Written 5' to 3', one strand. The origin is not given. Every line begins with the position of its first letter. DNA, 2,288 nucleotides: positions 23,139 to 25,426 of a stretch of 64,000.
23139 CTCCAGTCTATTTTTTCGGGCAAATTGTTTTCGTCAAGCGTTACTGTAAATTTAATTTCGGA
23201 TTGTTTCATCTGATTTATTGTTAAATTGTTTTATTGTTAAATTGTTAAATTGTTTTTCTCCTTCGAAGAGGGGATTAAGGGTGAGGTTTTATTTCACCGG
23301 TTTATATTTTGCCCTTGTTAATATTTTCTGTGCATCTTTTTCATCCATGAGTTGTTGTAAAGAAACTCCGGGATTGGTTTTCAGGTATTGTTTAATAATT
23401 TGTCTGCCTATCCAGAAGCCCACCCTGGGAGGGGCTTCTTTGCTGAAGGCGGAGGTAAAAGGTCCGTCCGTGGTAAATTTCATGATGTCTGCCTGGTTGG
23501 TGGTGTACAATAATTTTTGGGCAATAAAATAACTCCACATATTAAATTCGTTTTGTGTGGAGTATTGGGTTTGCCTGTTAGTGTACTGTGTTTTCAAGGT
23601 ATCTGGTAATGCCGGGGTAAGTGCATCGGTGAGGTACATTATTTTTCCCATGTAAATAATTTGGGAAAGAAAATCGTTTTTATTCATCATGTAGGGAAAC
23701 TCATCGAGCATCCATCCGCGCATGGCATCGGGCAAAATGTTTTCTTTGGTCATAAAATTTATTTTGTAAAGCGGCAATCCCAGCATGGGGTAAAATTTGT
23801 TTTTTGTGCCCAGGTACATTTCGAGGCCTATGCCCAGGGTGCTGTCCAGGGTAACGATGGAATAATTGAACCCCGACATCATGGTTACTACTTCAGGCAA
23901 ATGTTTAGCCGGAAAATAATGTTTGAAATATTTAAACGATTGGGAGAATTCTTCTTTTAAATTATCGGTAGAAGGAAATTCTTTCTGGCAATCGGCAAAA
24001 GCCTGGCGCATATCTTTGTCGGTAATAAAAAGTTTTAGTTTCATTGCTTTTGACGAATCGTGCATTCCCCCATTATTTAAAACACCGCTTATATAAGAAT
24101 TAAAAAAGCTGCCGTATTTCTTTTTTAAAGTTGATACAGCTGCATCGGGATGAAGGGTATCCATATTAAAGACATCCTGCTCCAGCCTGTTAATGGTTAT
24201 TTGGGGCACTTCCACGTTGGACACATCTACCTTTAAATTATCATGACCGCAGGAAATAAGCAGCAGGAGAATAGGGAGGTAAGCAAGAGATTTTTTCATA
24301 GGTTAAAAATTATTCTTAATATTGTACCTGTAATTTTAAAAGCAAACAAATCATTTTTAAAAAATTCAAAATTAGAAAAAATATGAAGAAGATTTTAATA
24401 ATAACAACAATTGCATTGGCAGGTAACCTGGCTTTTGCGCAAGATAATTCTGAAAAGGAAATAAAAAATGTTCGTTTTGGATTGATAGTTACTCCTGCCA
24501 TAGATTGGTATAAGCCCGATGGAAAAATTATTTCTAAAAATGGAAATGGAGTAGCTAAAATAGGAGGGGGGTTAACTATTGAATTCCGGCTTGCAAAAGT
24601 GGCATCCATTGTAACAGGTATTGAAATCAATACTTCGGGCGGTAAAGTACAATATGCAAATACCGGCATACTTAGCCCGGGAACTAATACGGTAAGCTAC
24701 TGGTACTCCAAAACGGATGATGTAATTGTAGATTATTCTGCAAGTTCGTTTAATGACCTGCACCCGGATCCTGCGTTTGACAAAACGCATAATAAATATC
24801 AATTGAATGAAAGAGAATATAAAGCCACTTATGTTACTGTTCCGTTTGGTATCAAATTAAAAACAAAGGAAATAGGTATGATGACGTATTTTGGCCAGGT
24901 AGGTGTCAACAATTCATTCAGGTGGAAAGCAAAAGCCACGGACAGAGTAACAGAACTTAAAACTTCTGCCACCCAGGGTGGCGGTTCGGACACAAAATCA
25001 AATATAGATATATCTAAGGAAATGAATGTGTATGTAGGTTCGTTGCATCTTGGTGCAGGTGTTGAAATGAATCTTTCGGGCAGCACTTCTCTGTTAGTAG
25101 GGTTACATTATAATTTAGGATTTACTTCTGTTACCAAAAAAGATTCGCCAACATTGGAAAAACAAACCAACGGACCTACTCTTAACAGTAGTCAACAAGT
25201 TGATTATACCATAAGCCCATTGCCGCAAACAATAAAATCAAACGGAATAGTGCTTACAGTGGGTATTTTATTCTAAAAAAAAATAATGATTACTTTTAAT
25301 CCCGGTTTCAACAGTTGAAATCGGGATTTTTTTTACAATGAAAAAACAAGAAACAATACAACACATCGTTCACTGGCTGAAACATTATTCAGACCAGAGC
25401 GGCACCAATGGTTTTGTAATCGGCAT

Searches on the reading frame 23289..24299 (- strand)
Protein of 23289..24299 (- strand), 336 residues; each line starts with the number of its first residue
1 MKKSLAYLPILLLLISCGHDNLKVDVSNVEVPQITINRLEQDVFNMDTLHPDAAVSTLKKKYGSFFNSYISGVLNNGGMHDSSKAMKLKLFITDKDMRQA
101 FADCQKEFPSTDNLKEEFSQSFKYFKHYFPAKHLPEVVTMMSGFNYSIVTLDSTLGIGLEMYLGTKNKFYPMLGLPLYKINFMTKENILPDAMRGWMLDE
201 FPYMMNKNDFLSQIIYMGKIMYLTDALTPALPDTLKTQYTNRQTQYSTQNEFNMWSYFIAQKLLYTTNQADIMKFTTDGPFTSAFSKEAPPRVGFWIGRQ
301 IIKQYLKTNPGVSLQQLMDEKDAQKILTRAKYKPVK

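Call 54: search_protein_families(library=pfam, proteins=[window:23289-24299:-])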
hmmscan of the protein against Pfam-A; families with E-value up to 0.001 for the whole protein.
window:23289-24299:- (336 aa): 1 family
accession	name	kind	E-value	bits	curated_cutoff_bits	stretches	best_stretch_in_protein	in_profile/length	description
PF25594.1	GldB_lipo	-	2.2e-96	323.6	27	1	21-334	3-309/309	Gliding motility protein GldB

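Call 76: find_homologous_proteins(query=window:23289-24299:-, max_evalue=1e-60)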
Query window:23289-24299:- (336 aa): 308 proteins with E <= 1e-60 among 1405 candidates; the best 120 are listed.
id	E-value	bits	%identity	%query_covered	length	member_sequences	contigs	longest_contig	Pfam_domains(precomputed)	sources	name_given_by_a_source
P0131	9.0e-225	763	100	100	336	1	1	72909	PF25594.2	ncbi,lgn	-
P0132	1.6e-191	654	83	100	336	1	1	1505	PF25594.2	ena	-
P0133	5.5e-184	629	80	100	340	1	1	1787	PF25594.2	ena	-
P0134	4.6e-180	616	78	100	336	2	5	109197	PF25594.2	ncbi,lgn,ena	-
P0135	1.3e-176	605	77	100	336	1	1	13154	PF25594.2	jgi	-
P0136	4.2e-172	590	74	100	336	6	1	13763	PF25594.2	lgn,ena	-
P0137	8.9e-172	589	76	100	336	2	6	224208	PF25594.2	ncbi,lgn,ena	-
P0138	7.4e-167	573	74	100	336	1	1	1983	PF25594.2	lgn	-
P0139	5.3e-155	534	68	100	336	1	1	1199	PF25594.2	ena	-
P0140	5.8e-154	530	66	100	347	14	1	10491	PF25594.2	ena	-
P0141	4.0e-152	524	67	100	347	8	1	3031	PF25594.2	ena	-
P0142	4.0e-152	524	65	100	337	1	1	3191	PF25594.2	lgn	-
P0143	4.6e-148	511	65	100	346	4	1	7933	PF25594.2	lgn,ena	-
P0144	2.7e-146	505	64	100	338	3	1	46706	PF25594.2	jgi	jgi:hypothetical protein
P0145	4.2e-145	501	64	100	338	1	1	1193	PF25594.2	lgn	-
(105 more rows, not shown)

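Call 77: find_encoding_contigs(protein=P0134, flank=10000, max_places=3)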
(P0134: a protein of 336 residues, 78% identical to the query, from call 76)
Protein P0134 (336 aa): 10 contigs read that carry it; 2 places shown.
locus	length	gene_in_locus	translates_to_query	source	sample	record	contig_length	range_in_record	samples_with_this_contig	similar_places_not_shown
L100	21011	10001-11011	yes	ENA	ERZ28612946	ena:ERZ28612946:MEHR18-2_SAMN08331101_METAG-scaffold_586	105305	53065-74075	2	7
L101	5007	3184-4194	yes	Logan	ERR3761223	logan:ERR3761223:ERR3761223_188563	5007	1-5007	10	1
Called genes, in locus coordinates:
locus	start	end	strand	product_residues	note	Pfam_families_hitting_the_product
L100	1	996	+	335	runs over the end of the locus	-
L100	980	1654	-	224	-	PF22285:DUF6962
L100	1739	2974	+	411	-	PF17125:Methyltr_RsmF_N (faint), PF22458:RsmF-B_ferredox, PF01209:Ubie_methyltran (weak), PF01728:FtsJ (weak), PF01189:Methyltr_RsmB-F, PF13847:Methyltransf_31 (faint)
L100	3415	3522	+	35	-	-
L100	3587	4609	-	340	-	PF02746:MR_MLE_N, PF13378:MR_MLE_C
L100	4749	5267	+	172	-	-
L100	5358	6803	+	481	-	PF00171:Aldedh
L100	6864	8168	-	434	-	PF08245:Mur_ligase_M, PF02875:Mur_ligase_C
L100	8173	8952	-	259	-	PF02540:NAD_synthase, PF02568:ThiI (faint)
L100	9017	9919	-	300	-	PF13568:OMP_b-brl_2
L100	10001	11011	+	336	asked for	PF25594:GldB_lipo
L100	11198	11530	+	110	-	PF19937:GldC-like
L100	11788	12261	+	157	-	-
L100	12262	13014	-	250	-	-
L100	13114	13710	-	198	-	PF04542:Sigma70_r2 (weak)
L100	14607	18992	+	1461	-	PF00801:PKD, PF18911:PKD_4, PF00801:PKD, PF18911:PKD_4, PF18962:Por_Secre_tail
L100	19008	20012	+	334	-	PF18962:Por_Secre_tail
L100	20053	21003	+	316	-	PF18962:Por_Secre_tail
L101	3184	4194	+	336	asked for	PF25594:GldB_lipo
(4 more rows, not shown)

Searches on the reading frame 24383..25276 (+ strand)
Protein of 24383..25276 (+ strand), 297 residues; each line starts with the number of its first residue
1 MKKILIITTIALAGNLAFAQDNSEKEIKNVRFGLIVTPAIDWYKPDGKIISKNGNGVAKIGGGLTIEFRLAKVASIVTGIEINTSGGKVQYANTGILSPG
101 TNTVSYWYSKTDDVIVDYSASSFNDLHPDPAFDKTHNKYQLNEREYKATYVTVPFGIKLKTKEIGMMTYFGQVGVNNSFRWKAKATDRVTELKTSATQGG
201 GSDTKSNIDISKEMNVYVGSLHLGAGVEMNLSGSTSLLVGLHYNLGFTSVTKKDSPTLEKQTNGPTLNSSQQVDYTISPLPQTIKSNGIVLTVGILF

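Call 75: search_protein_families(library=pfam, proteins=[window:24383-25276:+])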
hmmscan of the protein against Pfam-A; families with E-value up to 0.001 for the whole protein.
window:24383-25276:+ (297 aa): 1 family
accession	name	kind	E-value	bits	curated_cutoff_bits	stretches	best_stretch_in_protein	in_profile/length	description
PF13568.12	OMP_b-brl_2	-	4.3e-11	43.6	27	1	18-251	1-174/175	Outer membrane protein beta-barrel domain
